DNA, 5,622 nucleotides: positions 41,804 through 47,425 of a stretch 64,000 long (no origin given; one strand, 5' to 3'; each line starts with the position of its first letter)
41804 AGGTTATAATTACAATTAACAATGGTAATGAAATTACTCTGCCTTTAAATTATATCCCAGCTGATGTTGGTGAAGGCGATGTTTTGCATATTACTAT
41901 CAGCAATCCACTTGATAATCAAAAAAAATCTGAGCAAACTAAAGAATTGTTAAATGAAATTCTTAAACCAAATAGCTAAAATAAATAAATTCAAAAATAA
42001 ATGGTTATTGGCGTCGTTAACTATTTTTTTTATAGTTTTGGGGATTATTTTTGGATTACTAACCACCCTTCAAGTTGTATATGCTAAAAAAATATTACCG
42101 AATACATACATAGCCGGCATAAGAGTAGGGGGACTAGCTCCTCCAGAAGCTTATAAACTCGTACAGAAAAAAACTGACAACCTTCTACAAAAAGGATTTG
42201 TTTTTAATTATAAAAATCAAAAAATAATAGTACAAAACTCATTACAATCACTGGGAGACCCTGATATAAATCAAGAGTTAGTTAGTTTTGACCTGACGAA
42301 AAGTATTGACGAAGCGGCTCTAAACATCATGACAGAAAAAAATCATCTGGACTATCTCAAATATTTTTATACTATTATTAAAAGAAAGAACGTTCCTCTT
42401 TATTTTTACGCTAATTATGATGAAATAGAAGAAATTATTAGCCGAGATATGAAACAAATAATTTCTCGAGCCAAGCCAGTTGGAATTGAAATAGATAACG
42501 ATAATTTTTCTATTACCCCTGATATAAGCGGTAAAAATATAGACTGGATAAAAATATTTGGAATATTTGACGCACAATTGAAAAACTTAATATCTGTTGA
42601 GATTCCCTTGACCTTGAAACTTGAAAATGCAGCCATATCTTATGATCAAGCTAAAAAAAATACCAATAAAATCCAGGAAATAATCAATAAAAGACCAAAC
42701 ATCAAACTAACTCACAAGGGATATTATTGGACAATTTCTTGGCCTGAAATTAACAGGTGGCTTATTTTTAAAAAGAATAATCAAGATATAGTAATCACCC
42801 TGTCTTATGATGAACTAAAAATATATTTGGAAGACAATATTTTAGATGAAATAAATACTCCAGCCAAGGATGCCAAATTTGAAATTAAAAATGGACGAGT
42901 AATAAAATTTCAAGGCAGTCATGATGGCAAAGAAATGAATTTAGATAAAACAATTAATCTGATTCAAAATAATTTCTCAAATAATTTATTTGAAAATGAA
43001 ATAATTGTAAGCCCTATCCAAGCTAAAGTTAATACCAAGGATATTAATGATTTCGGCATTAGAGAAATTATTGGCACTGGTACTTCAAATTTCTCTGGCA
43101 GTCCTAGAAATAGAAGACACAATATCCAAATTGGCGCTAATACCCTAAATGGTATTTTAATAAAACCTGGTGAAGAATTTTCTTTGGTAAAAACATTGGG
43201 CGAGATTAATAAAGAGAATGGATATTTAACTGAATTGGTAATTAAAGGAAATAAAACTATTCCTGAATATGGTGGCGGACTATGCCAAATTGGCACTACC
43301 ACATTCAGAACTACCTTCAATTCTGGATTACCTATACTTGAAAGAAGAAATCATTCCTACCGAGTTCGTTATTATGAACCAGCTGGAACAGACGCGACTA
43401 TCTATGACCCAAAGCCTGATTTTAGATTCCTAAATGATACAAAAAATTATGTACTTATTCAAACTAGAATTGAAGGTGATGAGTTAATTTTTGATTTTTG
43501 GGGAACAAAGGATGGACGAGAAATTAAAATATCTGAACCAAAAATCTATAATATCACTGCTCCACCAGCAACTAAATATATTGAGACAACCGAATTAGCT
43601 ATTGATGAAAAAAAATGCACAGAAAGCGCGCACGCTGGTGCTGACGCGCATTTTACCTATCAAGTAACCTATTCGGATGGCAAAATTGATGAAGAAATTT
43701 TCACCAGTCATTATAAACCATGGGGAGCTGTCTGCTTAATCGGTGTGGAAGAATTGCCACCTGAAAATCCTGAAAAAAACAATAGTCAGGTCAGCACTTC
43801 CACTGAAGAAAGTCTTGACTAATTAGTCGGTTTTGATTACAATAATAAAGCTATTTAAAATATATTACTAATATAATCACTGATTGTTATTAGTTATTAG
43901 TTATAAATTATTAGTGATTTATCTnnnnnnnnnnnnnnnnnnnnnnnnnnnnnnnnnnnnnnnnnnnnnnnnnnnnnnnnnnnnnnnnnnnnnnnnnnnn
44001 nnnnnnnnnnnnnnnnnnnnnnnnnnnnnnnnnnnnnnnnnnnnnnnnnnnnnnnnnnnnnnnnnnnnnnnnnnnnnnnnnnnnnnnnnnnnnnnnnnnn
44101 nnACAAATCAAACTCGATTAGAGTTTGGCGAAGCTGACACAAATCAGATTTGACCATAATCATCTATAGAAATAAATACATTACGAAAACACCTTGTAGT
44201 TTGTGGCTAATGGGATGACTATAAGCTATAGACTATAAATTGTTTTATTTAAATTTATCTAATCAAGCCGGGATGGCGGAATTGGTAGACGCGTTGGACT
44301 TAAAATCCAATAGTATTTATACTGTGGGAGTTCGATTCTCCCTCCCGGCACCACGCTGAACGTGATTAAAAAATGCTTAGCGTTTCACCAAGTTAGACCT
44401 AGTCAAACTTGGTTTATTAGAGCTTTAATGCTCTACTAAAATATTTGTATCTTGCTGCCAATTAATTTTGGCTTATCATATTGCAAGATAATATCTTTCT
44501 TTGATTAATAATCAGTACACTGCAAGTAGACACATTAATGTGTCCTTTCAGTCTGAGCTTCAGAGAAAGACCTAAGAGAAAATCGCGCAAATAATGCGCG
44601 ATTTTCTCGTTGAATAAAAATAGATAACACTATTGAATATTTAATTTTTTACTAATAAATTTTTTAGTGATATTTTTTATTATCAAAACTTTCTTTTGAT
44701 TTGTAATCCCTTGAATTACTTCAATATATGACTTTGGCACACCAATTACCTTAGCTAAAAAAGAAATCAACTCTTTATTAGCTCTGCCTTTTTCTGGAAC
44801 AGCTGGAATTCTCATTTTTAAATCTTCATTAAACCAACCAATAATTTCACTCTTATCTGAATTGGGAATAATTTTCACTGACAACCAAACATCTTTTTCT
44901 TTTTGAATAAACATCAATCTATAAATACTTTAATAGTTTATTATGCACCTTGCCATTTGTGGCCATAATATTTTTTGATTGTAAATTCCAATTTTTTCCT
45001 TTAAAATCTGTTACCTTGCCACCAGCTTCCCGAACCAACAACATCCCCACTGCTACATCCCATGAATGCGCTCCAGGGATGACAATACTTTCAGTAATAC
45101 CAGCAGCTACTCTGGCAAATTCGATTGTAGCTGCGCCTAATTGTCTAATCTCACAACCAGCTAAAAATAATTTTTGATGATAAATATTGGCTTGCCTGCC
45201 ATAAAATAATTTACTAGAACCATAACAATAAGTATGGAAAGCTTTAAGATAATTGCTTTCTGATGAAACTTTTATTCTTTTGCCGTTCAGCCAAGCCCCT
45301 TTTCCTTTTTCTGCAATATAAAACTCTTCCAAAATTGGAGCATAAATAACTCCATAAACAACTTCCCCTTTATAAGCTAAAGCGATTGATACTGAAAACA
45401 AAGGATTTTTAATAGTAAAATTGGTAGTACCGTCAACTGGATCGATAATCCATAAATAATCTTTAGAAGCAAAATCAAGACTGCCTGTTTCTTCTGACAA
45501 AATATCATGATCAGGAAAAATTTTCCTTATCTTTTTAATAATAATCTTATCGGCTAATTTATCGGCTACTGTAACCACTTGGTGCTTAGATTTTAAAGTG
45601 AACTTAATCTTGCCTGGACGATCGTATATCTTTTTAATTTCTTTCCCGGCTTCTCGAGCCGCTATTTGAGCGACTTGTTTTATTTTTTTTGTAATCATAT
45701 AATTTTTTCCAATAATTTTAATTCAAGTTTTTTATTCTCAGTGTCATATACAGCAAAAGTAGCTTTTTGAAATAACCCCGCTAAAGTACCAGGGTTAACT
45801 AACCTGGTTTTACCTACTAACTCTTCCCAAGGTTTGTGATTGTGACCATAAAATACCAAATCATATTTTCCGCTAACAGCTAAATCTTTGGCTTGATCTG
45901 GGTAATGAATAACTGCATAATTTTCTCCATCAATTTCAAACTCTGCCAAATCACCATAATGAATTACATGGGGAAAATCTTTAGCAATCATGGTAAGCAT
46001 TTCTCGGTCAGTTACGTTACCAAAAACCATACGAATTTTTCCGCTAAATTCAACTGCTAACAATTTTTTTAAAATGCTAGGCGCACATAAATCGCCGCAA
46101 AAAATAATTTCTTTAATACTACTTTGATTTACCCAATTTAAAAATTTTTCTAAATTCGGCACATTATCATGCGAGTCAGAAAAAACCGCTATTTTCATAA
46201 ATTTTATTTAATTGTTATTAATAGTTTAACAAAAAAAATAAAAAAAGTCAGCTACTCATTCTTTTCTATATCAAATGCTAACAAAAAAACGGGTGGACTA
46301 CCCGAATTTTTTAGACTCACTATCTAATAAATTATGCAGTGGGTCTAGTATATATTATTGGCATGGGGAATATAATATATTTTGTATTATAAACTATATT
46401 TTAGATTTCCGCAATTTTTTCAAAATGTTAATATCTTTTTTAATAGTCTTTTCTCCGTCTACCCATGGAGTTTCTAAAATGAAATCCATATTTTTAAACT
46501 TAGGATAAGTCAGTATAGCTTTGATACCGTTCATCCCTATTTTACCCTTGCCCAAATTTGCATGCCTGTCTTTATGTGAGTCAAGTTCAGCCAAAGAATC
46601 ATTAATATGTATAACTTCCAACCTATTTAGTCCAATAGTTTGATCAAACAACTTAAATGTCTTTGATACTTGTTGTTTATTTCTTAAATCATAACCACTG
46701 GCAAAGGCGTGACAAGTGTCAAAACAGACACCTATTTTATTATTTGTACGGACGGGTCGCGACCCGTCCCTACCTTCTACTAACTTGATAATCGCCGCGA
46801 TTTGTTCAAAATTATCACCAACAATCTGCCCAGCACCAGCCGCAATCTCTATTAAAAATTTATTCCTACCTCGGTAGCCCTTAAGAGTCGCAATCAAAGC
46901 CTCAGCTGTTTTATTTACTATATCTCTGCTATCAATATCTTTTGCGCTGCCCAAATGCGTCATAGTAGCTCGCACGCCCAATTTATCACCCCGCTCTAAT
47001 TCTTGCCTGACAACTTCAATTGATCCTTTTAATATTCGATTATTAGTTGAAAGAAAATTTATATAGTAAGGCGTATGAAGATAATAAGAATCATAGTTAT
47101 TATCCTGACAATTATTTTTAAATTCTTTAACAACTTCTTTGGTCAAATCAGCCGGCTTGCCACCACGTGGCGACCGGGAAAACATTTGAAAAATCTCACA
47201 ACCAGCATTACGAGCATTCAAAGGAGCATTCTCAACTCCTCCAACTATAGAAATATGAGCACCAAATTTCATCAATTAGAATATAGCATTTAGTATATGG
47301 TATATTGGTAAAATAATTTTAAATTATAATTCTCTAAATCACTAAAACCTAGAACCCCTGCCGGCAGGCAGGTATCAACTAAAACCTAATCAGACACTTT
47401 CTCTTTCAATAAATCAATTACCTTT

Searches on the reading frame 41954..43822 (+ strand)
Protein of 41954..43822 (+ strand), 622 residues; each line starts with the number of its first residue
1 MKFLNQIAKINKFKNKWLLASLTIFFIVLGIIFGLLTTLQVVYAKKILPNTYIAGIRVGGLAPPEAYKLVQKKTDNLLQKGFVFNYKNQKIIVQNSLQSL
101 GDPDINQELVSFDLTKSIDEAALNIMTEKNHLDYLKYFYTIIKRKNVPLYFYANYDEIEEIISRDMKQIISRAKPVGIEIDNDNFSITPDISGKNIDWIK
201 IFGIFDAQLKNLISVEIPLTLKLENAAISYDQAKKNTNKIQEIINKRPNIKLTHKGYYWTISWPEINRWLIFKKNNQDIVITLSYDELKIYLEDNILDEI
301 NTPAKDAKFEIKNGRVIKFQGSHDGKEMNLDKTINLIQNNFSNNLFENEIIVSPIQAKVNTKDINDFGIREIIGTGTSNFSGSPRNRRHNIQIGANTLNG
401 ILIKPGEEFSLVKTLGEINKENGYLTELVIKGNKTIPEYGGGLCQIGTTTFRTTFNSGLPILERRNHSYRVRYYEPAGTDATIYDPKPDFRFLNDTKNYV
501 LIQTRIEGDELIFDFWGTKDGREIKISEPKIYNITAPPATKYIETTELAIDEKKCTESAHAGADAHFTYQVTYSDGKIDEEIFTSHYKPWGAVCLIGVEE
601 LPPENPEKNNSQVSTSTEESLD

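Call 12: search_protein_families(library=pfam, proteins=[window:41954-43822:+], max_evalue=0.001)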
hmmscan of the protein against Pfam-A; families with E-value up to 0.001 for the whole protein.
window:41954-43822:+ (622 aa): 2 families
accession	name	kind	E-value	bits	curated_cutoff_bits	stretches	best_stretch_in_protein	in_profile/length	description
PF04294.18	VanW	-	1.3e-41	141.5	27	1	386-516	1-130/130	VanW like protein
PF12229.13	PG_binding_4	-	5.1e-17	62.6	22.1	2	270-343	42-110/117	Putative peptidoglycan binding domain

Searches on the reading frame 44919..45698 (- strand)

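Call 12: search_protein_families(library=pfam, proteins=[window:44919-45698:-], max_evalue=0.001)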
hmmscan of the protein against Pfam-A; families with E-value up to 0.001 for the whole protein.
window:44919-45698:- (259 aa): 1 family
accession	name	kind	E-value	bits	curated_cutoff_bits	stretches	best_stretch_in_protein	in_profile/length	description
PF00459.30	Inositol_P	-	3.1e-62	210.9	27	1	6-256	5-263/271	Inositol monophosphatase family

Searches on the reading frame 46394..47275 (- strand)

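Call 12: search_protein_families(library=pfam, proteins=[window:46394-47275:-], max_evalue=0.001)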
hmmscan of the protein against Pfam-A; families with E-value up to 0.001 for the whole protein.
window:46394-47275:- (293 aa): 1 family
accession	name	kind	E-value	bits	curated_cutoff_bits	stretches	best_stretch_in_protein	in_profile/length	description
PF01261.30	AP_endonuc_2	-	1.1e-40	140.4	31.1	1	20-288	3-249/249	Xylose isomerase-like TIM barrel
